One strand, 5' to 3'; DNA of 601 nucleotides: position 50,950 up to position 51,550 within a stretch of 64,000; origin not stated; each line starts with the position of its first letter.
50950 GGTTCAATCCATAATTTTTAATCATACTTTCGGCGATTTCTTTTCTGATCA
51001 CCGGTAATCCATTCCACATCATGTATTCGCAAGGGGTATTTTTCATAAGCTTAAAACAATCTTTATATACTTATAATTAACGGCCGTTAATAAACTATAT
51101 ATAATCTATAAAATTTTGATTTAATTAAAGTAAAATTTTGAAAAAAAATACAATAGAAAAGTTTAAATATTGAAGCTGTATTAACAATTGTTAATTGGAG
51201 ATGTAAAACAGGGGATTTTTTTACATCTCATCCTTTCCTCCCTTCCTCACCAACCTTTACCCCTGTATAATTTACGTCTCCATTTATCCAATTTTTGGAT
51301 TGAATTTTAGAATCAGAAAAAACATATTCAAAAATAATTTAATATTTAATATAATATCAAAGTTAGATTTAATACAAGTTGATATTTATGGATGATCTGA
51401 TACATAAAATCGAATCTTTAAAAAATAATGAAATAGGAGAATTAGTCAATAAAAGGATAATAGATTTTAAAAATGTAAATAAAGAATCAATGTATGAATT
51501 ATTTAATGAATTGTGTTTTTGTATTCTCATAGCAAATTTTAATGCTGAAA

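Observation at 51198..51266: Copy C of the element, with a nested perfect 11-bp hairpin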

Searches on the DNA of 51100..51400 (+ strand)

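Call 34: build_rna_model(alignment_id=A2)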
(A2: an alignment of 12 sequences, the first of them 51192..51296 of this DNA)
Model R1 built from alignment A2 (12 sequences, 129 columns); structure: RNAalifold consensus.
model positions 113; base pairs 17; branch points 0; effective number of sequences 1.81; information 0.59 bits per position. Calibrated on 0.2 Mb of random sequence (short: E-values are rough).
structure used (alignment columns):
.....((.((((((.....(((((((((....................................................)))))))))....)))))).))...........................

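Call 35: search_with_rna_model(model_id=R1, sources=[window, L001, L002, L005, L007, L008, L009, L010, L011, L012, L013, L014, L015, L016, L017, L018, L019, L020, L021, L022, L023, L024, L025, L026, L027, L028, L029, L030, L031, L032, L033, L034, L035, L036, L037, L038, L039, L040, L041, L042, L043, L044, L045, L046, L047, L048, L049, L050, L051, L052, L053, L054, L055, L056, L057, L058, L059, L060, L061, L062, L063, L064, L065, L066, L067, L068, L069, L070, L071, L072, L073, L074, L075, L076, L077, L078, L079, L080, L081, L082, L083, L084, L085, L086], max_evalue=10, make_alignment=true)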
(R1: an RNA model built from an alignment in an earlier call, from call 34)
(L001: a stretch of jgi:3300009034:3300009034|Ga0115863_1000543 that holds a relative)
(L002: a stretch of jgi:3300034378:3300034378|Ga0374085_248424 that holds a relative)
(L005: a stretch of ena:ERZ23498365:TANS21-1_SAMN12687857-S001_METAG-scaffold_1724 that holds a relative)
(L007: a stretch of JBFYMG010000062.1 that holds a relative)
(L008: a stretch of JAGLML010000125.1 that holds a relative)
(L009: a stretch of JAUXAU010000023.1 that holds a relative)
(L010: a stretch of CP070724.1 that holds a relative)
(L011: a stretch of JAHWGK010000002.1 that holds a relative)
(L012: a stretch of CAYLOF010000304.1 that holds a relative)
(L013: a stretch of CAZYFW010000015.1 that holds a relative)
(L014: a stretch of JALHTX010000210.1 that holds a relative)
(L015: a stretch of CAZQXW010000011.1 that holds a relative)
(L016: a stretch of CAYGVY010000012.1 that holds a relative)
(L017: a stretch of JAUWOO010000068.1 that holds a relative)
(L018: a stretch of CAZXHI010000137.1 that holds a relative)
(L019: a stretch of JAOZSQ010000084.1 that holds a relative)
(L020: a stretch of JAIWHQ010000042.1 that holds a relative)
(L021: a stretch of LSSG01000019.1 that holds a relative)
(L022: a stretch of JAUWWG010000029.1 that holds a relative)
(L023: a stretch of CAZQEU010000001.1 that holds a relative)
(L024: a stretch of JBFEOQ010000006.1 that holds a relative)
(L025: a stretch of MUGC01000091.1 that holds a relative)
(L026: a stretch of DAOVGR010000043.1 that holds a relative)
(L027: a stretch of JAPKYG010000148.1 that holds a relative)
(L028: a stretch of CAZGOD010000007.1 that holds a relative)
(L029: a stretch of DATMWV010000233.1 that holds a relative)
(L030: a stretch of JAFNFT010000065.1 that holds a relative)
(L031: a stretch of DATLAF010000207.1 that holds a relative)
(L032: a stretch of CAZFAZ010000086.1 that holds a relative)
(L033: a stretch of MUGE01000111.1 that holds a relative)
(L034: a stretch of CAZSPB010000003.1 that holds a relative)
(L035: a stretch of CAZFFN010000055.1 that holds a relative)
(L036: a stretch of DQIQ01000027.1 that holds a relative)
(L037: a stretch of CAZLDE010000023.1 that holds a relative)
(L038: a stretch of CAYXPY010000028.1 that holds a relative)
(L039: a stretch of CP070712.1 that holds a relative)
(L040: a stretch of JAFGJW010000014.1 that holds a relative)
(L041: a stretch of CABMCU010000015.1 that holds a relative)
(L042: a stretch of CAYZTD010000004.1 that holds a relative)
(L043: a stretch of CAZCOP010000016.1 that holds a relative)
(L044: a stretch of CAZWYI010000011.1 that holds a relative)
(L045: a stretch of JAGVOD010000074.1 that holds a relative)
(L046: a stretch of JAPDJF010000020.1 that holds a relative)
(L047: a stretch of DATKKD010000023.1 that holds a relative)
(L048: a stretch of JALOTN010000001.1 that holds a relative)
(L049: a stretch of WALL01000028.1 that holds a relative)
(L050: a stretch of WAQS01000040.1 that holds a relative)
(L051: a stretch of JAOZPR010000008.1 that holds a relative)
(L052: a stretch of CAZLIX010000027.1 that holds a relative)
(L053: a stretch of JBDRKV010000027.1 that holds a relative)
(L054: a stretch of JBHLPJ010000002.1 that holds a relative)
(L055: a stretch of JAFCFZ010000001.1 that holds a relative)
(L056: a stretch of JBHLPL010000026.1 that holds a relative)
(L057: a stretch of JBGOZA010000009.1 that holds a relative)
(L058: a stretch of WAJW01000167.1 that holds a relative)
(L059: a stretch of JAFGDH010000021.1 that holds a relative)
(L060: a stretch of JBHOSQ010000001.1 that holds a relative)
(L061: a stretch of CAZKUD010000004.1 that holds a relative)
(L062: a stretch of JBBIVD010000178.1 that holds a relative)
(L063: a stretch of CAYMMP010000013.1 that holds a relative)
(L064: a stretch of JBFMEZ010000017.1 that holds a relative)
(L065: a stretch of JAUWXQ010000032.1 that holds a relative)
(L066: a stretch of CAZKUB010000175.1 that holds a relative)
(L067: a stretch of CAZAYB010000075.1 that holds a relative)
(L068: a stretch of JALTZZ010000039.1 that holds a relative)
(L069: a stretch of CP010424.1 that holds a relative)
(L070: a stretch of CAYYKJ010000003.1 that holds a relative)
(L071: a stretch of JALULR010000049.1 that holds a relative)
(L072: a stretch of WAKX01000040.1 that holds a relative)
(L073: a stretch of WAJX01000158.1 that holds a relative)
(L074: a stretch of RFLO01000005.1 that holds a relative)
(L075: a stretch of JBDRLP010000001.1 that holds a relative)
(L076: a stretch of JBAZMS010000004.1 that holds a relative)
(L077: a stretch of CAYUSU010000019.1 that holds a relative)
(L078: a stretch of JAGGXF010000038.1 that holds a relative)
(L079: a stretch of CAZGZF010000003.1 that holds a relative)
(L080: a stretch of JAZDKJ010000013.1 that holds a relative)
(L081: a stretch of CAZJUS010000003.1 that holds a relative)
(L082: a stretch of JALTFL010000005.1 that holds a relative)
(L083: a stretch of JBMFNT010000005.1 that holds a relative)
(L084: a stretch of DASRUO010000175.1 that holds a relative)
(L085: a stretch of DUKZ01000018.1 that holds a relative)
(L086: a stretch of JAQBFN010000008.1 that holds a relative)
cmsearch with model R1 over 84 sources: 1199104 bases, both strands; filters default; matches with E-value up to 10: 57.
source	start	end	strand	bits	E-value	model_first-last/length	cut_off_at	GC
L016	9865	9976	+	133.6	1.6e-30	1-113/113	no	0.42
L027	9865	9976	+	131.1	6.8e-30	1-113/113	no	0.41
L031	4768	4880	+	129.7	1.6e-29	1-113/113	no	0.42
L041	9865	9975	+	127.5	5.9e-29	1-113/113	no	0.41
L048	9864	9975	+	124.3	3.7e-28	1-113/113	no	0.4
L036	8802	8915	+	123.8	5e-28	1-113/113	no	0.43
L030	9862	9974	+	123.1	8e-28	1-113/113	no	0.42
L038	9860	9973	+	119.7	5.9e-27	1-113/113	no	0.42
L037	9860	9973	+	118.9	9.4e-27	1-113/113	no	0.42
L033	4128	4243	+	115.2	8.2e-26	1-113/113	no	0.41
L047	4301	4412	+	113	3.1e-25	1-113/113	no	0.45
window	51194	51297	+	97.8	2.5e-21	1-113/113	no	0.38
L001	2807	2910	+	95.9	7.6e-21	1-113/113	no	0.38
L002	2797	2906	+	91.5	1.1e-19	1-113/113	no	0.36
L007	1930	2050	+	82.1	2.9e-17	1-113/113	no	0.41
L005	767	869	+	80.2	8.4e-17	1-113/113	no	0.43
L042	9836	9953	+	66.4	3e-13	1-113/113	no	0.36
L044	3568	3679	+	56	1.4e-10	1-113/113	no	0.38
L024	9843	9958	+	54.4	3.8e-10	1-113/113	no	0.39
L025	4128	4247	+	53.1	8e-10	1-113/113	no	0.39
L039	9839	9957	+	52.7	1e-09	1-113/113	no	0.43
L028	4160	4282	+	51.8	1.8e-09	1-113/113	no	0.41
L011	9827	9948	+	49.2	8.2e-09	1-113/113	no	0.39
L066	982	1110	+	48.7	1.1e-08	1-113/113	no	0.34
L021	9867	9956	+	48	1.7e-08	1-113/113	no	0.37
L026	5515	5633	+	47.5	2.2e-08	1-113/113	no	0.45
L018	37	163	+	42.8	3.7e-07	1-113/113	no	0.43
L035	3128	3249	+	42.8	3.8e-07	1-113/113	no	0.4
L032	9838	9956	+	41.1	1e-06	1-113/113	no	0.39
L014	1112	1230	+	38.6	4.5e-06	1-113/113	no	0.34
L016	9852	9964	-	33.5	9e-05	1-113/113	no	0.45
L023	179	308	+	32.3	0.00019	1-113/113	no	0.34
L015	9840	9964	+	31.6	0.00028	1-113/113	no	0.41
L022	9707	9833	+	28.6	0.0016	1-113/113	no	0.43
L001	2794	2897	-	27.5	0.0032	1-113/113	no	0.37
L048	9851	9963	-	27.5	0.0033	1-113/113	no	0.41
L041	9852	9963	-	26.4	0.006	1-113/113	no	0.44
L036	8789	8903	-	23.7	0.031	1-113/113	no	0.46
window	7172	7265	+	23.6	0.032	1-113/113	no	0.32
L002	2784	2893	-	22.3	0.069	1-113/113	no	0.35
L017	5467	5593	+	20.8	0.17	1-113/113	no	0.41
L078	4126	4238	-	20.7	0.18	1-113/113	no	0.35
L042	8615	8703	-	20.4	0.22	1-113/113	no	0.27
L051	9505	9550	+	19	0.51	1-113/113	no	0.3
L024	9228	9319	+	17.4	1.3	1-113/113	no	0.36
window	7305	7386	-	16.9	1.7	1-113/113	no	0.3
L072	13054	13173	+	16.2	2.5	1-113/113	no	0.43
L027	11610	11709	+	15.9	3.2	1-113/113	no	0.35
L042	9823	9940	-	15.5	3.9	1-113/113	no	0.37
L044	3508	3607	-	15.5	3.9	1-113/113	no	0.33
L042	7285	7361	+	15.4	4.2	1-113/113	no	0.27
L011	6283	6363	-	15.2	4.8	1-113/113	no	0.37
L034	18687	18756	-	15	5.4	1-113/113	no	0.27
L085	4659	4728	-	14.8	6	13-88/113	no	0.4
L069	19330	19407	-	14.6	6.8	1-113/113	no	0.37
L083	4627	4739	+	14.6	6.9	1-113/113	no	0.35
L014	505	587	+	14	9.5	1-113/113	no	0.37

Alignment A3: 57 matches aligned to the model, 202 columns, each read 5' to 3' on its own strand. Consensus structure (alignment columns), stored with it:
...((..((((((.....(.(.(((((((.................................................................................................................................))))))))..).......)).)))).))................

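Call 36: search_with_rna_model(model_id=R1, sources=[window, L002, L005, L007, L011, L014, L015, L016, L018, L021, L023, L024, L025, L026, L028, L030, L031, L032, L033, L035, L036, L037, L039, L041, L042, L044, L047, L048, L066], max_evalue=0.00001, make_alignment=true)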
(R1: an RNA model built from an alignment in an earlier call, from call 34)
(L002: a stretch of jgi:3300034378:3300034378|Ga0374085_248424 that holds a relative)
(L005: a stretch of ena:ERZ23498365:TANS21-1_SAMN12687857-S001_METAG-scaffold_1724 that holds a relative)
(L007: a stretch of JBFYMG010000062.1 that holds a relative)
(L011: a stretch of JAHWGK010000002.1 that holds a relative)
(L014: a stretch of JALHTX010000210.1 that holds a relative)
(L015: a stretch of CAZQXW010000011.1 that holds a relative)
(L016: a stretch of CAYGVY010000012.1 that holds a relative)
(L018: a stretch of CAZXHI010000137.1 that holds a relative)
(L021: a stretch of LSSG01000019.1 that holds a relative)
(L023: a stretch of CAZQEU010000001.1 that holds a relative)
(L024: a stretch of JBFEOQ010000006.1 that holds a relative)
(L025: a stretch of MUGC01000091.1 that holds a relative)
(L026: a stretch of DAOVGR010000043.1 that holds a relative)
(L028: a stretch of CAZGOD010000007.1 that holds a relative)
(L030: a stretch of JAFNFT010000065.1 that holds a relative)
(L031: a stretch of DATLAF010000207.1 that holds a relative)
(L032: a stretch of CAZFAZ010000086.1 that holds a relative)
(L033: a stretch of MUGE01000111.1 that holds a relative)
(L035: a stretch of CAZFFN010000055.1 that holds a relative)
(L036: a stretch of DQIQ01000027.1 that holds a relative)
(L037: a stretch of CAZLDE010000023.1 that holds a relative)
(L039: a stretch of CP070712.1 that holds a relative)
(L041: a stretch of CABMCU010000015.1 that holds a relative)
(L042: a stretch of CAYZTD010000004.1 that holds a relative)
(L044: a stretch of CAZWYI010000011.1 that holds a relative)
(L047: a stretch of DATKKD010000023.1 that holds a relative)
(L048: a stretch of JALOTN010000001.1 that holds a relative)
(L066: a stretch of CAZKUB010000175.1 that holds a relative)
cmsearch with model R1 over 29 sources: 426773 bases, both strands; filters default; matches with E-value up to 0.00001: 27.
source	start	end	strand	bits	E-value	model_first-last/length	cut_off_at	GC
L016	9865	9976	+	133.6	5.5e-31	1-113/113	no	0.42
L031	4768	4880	+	129.7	5.6e-30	1-113/113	no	0.42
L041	9865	9975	+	127.5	2.1e-29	1-113/113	no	0.41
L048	9864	9975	+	124.3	1.3e-28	1-113/113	no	0.4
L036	8802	8915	+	123.8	1.8e-28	1-113/113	no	0.43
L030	9862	9974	+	123.1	2.8e-28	1-113/113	no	0.42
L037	9860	9973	+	118.9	3.3e-27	1-113/113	no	0.42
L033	4128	4243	+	115.2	2.9e-26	1-113/113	no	0.41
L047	4301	4412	+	113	1.1e-25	1-113/113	no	0.45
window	51194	51297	+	97.8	8.9e-22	1-113/113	no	0.38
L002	2797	2906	+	91.5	3.8e-20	1-113/113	no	0.36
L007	1930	2050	+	82.1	1e-17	1-113/113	no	0.41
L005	767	869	+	80.2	3e-17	1-113/113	no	0.43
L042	9836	9953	+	66.4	1.1e-13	1-113/113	no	0.36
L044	3568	3679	+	56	5.1e-11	1-113/113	no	0.38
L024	9843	9958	+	54.4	1.3e-10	1-113/113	no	0.39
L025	4128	4247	+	53.1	2.9e-10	1-113/113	no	0.39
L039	9839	9957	+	52.7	3.6e-10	1-113/113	no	0.43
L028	4160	4282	+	51.8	6.5e-10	1-113/113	no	0.41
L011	9827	9948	+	49.2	2.9e-09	1-113/113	no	0.39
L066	982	1110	+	48.7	4e-09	1-113/113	no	0.34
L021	9867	9956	+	48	6.2e-09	1-113/113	no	0.37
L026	5515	5633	+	47.5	7.9e-09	1-113/113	no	0.45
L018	37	163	+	42.8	1.3e-07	1-113/113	no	0.43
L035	3128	3249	+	42.8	1.3e-07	1-113/113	no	0.4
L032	9838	9956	+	41.1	3.6e-07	1-113/113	no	0.39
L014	1112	1230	+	38.6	1.6e-06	1-113/113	no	0.34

Alignment A4: 27 matches aligned to the model, 168 columns, each read 5' to 3' on its own strand. Consensus structure (alignment columns), stored with it:
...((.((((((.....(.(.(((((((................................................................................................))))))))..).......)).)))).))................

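Call 42: search_rna_families(source=window, start=51100, end=51400, threshold=evalue, max_evalue=10)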
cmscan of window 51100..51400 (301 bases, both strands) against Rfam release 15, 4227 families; matches with E-value up to 10: 7.
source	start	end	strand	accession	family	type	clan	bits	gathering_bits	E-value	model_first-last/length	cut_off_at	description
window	51158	51196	+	RF02582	tsr33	Gene; sRNA;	-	22.7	109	0.84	39-77/85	no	S. aureus tsr33 small RNA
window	51130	51255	-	RF01775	RsaOG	Gene; sRNA;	-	18.4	50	1.4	1-147/147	no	RNA S.aureus Orsay G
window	51186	51293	+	RF04164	MIR1507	Gene; miRNA;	-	17.6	73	0.21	1-107/107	no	MIR1507 microRNA precursor family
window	51183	51296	+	RF03616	MIR1888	Gene; miRNA;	-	15.7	72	2.9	1-101/101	no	MIR1888 microRNA precursor family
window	51189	51237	-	RF01911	MIR2118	Gene; miRNA;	-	12.4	85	7.5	1-170/170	no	MIR2118 microRNA precursor family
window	51177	51304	-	RF02034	IMES-1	Gene;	-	11.1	81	5.1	1-191/191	no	IMES-1 RNA motif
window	51206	51257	-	RF01120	sR33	Gene; snRNA; snoRNA; CD-box;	-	10.6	37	9.3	1-55/55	no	Small nucleolar RNA sR33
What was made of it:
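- On Archaeal C/D-box or H/ACA guide RNA: The best C/D-box Rfam hit, sR33, scored 10.6 bits against a gathering score of 37 (call 42).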
